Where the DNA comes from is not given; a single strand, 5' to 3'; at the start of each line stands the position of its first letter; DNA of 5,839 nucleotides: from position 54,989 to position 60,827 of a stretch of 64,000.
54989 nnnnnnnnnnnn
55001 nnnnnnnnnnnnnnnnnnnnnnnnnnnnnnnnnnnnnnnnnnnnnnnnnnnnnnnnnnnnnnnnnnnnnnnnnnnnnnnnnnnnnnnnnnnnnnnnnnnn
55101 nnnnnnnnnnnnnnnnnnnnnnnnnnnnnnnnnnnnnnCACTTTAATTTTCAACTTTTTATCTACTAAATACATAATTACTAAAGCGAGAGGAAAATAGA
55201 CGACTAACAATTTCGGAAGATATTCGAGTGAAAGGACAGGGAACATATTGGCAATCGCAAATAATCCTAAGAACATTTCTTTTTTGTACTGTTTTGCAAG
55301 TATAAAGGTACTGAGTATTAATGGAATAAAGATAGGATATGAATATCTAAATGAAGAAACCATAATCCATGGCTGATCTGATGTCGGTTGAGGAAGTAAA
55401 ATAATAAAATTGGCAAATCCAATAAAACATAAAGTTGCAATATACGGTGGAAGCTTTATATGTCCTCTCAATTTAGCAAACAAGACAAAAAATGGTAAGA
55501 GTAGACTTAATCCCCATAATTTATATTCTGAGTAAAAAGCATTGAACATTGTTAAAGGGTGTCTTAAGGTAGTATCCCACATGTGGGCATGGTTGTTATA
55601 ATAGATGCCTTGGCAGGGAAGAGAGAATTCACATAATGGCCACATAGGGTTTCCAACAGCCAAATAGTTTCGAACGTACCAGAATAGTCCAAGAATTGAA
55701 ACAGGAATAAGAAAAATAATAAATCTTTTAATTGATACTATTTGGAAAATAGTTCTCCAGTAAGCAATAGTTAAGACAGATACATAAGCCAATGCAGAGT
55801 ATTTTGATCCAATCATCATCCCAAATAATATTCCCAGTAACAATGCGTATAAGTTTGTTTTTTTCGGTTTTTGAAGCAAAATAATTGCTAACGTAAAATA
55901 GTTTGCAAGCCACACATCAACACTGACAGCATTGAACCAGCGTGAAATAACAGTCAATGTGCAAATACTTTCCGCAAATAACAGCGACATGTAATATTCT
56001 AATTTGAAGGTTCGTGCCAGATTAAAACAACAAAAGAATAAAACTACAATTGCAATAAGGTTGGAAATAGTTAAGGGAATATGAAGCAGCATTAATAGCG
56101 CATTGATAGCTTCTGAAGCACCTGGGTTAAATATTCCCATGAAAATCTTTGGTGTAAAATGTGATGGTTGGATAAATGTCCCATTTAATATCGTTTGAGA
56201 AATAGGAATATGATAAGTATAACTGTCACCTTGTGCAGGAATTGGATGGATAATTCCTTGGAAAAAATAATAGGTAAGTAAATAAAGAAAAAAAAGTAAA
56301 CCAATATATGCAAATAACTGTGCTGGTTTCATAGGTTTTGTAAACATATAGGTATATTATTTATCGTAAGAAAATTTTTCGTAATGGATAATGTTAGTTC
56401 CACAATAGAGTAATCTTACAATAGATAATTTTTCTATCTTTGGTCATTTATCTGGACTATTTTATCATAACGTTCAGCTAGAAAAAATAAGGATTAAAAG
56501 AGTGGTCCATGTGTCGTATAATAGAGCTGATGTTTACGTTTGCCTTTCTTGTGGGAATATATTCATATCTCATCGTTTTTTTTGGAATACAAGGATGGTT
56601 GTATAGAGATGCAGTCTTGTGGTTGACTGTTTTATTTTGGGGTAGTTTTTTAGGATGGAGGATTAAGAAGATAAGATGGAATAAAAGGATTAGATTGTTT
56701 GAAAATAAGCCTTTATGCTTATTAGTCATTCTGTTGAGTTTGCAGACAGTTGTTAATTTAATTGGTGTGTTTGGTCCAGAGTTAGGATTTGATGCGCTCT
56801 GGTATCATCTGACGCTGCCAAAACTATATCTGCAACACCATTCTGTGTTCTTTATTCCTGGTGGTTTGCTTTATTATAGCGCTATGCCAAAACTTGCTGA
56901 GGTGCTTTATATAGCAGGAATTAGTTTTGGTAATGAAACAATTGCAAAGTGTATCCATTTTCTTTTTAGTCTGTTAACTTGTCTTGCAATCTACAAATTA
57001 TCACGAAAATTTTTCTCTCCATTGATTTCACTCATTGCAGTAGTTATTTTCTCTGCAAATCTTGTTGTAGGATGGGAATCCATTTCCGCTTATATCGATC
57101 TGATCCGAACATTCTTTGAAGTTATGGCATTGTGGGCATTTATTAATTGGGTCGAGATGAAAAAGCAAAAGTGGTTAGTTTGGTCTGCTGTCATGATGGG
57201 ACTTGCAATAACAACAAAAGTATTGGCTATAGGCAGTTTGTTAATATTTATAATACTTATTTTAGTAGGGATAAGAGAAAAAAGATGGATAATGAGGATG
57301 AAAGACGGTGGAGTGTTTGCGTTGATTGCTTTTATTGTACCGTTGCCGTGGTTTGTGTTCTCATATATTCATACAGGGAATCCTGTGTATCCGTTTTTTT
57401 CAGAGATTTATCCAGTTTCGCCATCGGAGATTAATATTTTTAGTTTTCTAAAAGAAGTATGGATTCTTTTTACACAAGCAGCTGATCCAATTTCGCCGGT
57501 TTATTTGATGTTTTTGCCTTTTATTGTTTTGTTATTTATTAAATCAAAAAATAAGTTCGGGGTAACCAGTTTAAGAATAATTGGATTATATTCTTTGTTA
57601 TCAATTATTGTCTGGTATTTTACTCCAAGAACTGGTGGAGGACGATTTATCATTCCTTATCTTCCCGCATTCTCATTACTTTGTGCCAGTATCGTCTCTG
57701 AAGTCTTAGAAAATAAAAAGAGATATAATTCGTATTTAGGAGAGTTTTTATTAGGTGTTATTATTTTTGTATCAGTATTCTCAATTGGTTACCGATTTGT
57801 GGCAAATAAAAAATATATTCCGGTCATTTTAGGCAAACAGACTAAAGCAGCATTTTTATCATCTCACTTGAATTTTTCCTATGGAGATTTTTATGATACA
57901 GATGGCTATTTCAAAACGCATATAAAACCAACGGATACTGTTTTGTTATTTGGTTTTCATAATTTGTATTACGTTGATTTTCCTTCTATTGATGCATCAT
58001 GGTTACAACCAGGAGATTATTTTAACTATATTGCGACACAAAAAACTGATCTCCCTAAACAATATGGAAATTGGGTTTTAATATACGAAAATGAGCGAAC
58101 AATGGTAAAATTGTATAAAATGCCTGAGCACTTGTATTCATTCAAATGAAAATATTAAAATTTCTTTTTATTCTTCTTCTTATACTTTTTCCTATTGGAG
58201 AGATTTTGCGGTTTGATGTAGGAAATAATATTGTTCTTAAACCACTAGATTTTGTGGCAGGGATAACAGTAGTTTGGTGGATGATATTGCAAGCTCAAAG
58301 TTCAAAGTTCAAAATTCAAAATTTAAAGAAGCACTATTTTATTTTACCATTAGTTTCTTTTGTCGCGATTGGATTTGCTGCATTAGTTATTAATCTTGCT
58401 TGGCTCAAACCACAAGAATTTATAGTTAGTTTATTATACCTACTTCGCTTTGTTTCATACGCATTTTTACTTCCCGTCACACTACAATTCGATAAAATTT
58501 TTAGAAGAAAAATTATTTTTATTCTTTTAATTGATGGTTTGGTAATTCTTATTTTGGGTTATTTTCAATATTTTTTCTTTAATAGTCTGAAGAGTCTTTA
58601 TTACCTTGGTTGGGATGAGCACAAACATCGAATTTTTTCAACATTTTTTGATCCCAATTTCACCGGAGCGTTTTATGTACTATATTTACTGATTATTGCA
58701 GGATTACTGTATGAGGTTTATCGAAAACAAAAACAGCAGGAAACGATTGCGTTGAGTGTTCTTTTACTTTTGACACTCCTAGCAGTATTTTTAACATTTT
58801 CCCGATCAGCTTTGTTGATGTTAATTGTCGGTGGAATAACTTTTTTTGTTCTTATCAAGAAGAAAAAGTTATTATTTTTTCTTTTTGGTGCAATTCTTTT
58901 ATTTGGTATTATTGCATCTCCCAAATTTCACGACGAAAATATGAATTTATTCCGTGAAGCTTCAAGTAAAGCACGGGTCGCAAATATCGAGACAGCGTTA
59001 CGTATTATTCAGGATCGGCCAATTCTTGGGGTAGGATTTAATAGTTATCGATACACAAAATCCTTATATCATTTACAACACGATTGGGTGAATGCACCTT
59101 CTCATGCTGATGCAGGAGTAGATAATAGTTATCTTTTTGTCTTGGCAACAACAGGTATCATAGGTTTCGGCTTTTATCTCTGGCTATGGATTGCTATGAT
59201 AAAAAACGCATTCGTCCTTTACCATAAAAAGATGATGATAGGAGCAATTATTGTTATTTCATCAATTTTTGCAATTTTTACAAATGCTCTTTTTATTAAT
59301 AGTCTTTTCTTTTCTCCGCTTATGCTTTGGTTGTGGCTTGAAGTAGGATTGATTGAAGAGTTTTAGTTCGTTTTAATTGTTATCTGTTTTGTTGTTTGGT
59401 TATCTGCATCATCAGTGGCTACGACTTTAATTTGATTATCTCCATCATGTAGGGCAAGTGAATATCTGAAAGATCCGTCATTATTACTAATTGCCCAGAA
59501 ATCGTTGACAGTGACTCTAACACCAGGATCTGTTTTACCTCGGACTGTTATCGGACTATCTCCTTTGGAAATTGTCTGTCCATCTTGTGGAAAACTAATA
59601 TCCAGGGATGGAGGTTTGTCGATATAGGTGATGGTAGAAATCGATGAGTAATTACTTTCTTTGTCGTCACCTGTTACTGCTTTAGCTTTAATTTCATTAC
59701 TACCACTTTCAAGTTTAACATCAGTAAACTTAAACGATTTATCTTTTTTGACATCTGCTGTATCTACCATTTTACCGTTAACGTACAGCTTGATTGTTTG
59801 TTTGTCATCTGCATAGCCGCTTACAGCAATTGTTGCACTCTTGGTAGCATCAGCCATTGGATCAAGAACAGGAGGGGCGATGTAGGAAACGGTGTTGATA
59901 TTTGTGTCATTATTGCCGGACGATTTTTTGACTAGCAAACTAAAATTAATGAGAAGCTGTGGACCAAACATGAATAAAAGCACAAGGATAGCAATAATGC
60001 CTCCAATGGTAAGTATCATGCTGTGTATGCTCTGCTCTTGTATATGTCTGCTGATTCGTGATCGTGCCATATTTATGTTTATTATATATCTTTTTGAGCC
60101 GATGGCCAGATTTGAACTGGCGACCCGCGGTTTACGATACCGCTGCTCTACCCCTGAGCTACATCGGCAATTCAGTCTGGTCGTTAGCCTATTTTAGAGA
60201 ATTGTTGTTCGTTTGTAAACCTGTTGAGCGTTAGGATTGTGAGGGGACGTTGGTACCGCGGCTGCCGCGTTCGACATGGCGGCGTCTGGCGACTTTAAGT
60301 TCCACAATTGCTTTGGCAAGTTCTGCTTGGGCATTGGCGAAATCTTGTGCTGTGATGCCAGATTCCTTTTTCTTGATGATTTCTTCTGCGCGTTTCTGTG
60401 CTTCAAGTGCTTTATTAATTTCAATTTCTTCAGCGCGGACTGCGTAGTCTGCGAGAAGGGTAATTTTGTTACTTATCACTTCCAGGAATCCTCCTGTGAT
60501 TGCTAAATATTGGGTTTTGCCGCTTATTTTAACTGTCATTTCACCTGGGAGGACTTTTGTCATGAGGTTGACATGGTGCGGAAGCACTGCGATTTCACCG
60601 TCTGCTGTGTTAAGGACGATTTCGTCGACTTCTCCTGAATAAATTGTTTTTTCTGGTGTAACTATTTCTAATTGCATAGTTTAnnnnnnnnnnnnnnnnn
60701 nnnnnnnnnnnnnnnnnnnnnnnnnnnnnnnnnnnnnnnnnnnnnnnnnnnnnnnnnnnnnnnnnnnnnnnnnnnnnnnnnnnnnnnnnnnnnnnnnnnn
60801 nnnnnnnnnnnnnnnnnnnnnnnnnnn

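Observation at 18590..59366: Glycan-assembly supercluster of ~41 kb dominated by lipid-linked-sugar (GT-C) chemistry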

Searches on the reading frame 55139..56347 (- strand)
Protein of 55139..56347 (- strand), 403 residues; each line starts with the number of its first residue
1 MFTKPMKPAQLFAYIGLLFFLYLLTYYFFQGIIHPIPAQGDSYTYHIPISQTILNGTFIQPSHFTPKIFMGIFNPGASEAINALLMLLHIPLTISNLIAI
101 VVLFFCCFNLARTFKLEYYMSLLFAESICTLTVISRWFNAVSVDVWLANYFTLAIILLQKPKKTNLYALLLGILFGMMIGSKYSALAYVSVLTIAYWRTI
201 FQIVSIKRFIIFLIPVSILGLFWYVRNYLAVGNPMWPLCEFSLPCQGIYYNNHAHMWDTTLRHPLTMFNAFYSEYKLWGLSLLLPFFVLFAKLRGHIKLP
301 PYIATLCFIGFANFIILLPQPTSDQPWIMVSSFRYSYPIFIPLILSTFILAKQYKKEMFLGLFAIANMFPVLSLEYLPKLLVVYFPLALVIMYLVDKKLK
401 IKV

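Call 7: search_protein_families(library=pfam, proteins=[window:55139-56347:-], max_evalue=0.01)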
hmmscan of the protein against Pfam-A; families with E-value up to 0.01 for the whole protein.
window:55139-56347:- (403 aa): 0 families
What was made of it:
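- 55136..56347 (-): Short GT-C-like protein (403 aa, about 9-10 TM helices). Accessory. No Pfam hit (call 7).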

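Call 12: search_protein_families(library=ncbifam, proteins=[window:55139-56347:-], max_evalue=0.1)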
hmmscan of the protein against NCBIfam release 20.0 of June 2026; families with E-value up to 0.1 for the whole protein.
window:55139-56347:- (403 aa): 1 family
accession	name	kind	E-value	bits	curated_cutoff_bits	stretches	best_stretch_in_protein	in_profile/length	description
NF047510.1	LIC_10190_fam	subfamily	9e-05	21.4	100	1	89-243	167-318/424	LIC_10190 family membrane protein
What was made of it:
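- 55136..56347 (-): LIC_10190 21 bits (call 12).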

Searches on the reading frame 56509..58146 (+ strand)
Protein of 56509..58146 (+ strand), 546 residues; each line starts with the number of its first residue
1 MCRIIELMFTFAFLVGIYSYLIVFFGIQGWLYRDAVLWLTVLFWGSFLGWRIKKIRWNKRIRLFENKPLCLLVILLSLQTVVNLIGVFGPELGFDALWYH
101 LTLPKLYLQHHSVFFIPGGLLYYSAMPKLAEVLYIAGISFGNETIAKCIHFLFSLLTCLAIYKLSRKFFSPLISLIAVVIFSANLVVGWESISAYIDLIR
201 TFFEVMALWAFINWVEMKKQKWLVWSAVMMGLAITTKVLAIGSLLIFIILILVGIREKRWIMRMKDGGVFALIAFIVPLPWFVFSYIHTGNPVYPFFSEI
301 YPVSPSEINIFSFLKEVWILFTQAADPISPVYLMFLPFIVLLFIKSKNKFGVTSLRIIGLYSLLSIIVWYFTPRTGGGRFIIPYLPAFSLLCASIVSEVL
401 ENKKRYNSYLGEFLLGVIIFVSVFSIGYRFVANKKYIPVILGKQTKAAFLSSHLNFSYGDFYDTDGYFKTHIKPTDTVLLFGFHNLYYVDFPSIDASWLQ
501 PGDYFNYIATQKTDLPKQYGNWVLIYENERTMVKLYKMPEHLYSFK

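Call 7: search_protein_families(library=pfam, proteins=[window:56509-58146:+], max_evalue=0.01)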
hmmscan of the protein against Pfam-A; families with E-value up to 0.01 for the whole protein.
window:56509-58146:+ (546 aa): 1 family
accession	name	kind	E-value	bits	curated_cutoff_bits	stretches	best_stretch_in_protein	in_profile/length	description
PF13231.12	PMT_2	-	4.6e-11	43.6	26.1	1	142-281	20-157/160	Dolichyl-phosphate-mannose-protein mannosyltransferase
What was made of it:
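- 56509..58149 (+): GT-C glycosyltransferase (PMT_2). Backbone gene. PMT_2 43.6 bits (call 7).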

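Call 12: search_protein_families(library=ncbifam, proteins=[window:56509-58146:+], max_evalue=0.1)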
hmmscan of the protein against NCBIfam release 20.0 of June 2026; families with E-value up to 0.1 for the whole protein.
window:56509-58146:+ (546 aa): 2 families
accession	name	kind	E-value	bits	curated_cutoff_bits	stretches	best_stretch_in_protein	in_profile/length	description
NF047510.1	LIC_10190_fam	subfamily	9.3e-08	31.2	100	1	140-296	162-313/424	LIC_10190 family membrane protein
TIGR03663.1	TIGR03663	subfamily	0.0015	17.6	126.25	1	132-322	62-248/435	flippase activity-associated protein Agl23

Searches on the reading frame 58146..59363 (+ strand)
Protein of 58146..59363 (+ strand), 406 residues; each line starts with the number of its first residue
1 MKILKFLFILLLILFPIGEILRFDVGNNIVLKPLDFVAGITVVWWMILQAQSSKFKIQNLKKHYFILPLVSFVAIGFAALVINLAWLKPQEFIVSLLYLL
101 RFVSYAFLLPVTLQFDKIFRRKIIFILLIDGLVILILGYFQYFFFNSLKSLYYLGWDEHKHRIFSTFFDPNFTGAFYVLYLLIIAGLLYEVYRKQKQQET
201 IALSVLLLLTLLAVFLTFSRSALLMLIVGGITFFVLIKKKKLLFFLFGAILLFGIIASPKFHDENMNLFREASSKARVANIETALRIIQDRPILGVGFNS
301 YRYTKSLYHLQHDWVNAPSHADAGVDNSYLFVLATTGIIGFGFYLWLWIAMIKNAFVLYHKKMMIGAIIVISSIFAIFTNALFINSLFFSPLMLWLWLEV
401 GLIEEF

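Call 7: search_protein_families(library=pfam, proteins=[window:58146-59363:+], max_evalue=0.01)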
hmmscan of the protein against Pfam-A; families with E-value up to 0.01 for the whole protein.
window:58146-59363:+ (406 aa): 1 family
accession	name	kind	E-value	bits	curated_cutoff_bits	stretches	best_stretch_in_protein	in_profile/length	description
PF04932.20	Wzy_C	-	7.4e-21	74.9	31.7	1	206-345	2-149/149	O-Antigen ligase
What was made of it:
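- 58146..59366 (+): Wzy_C-domain protein with about 11 TM helices. It could be a polymerase or a ligase/O-oligosaccharyltransferase; this is not resolved. Wzy_C 75 bits (call 7).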

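Call 13: search_protein_families(library=ncbifam, proteins=[window:58146-59363:+], max_evalue=0.1)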
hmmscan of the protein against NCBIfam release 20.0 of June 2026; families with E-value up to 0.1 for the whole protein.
window:58146-59363:+ (406 aa): 3 families
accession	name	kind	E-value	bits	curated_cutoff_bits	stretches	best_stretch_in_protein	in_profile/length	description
TIGR03097.1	PEP_O_lig_1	hypoth_equivalog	2e-13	50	188.1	1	187-360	183-353/408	putative O-glycosylation ligase, exosortase A system-associated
TIGR04370.1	glyco_rpt_poly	subfamily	5.1e-09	35.6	40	1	54-256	2-225/396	oligosaccharide repeat unit polymerase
NF012031.0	PRK15487.1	equivalog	0.00015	21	277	1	37-362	44-357/404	O-antigen ligase RfaL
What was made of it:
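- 58146..59366 (+): O-glycosylation ligase TIGR03097 50 bits and repeat-unit polymerase TIGR04370 36 bits, both below their cut-offs (call 13).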

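Call 75: search_solved_structures(query=window:58146-59363:+, max_evalue=1)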
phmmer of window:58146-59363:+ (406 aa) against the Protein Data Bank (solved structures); distinct sequences matched with E-value up to 1: 0.
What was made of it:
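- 58146..59366 (+): No PDB relative by sequence (call 75).
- On Wzx/Wzy-dependent glycan pathway: All the specific models score below their cut-offs (calls 7, 13), and there is no PDB relative by sequence (call 75).
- The Wzy_C protein cannot be assigned to polymerase or ligase (calls 13, 75).
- Tried and rejected: No hits (call 75).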

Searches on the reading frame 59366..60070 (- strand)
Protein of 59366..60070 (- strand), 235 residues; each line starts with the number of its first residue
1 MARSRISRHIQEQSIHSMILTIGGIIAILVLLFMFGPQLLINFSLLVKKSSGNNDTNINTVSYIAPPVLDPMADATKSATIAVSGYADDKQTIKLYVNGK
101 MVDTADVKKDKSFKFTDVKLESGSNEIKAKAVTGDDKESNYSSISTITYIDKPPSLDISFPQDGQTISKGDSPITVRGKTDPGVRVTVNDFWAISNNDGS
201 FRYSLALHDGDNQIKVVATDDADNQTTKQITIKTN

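Call 7: search_protein_families(library=pfam, proteins=[window:59366-60070:-], max_evalue=0.01)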
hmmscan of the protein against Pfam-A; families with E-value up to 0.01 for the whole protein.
window:59366-60070:- (235 aa): 6 families
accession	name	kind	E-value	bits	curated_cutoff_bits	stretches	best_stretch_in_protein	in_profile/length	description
PF09136.16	Glucodextran_B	-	8.2e-22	77.4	27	2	154-234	1-81/83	Glucodextranase, domain B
PF17936.7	Big_6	-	5.3e-07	30.2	27.6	1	174-228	15-76/83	Bacterial Ig domain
PF19077.6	Big_13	-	4.7e-06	27.5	27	1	193-231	56-97/102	Bacterial Ig-like domain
PF17957.7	Big_7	-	3.7e-05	24.7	24.1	0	70-129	7-70/70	Bacterial Ig domain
PF12733.13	Cadherin-like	-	0.00024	21.9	24.2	0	174-233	29-85/89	Cadherin-like beta sandwich domain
PF16355.11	DUF4982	-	0.0056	17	23.9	0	91-137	13-58/61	Domain of unknown function (DUF4982)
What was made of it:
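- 59363..60070 (-): Membrane-anchored protein with Ig-like (Glucodextran_B/Big) domains. It is a conserved neighbour between Wzy_C and the atp operon, and a possible acceptor or glycan-binding partner. Glucodextran_B 77 bits (call 7).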

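Call 13: search_protein_families(library=ncbifam, proteins=[window:59366-60070:-], max_evalue=0.1)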
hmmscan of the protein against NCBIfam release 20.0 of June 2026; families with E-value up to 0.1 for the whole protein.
window:59366-60070:- (235 aa): 4 families
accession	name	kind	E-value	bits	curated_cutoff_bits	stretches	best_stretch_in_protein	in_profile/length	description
NF033510.3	Ca_tandemer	repeat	6e-10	39.4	50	2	149-225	6-95/96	Ca2+-stabilized repeat-containing adhesin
NF058578.1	CPR_pilus_PamR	equivalog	3.8e-09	35.8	300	2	71-151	61-140/297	pilus system RbmA-like protein PamR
NF050095.1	BetGlucuronLacZ4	equivalog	8.5e-06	24.1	950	1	83-138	607-661/666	beta-glucuronidase LacZ4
NF033820.0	STM0539_fam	subfamily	0.078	12.6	50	0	75-119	66-110/141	STM0539 family protein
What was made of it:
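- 59363..60070 (-): Weak hit (36 bits) to the CPR pilus protein PamR (call 13).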

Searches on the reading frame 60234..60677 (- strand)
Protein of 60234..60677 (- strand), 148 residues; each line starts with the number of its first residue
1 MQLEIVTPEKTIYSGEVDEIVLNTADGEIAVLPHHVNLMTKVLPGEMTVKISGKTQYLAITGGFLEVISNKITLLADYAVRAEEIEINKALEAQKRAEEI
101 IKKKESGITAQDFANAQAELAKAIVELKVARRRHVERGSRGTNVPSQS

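Call 7: search_protein_families(library=pfam, proteins=[window:60234-60677:-], max_evalue=0.01)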
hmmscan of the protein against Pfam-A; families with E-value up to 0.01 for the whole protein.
window:60234-60677:- (148 aa): 3 families
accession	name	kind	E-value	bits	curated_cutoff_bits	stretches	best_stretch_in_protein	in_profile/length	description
PF02823.21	ATP-synt_DE_N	-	2.4e-27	95.2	27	1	1-79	1-80/80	ATP synthase, Delta/Epsilon chain, beta-sandwich domain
PF00401.25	ATP-synt_DE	-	3.7e-08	33.8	24.6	1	83-130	1-46/47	ATP synthase, Delta/Epsilon chain, long alpha-helix domain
PF20473.4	MmeI_Mtase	-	0.0036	16.9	27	1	79-144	40-104/259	MmeI, DNA-methyltransferase domain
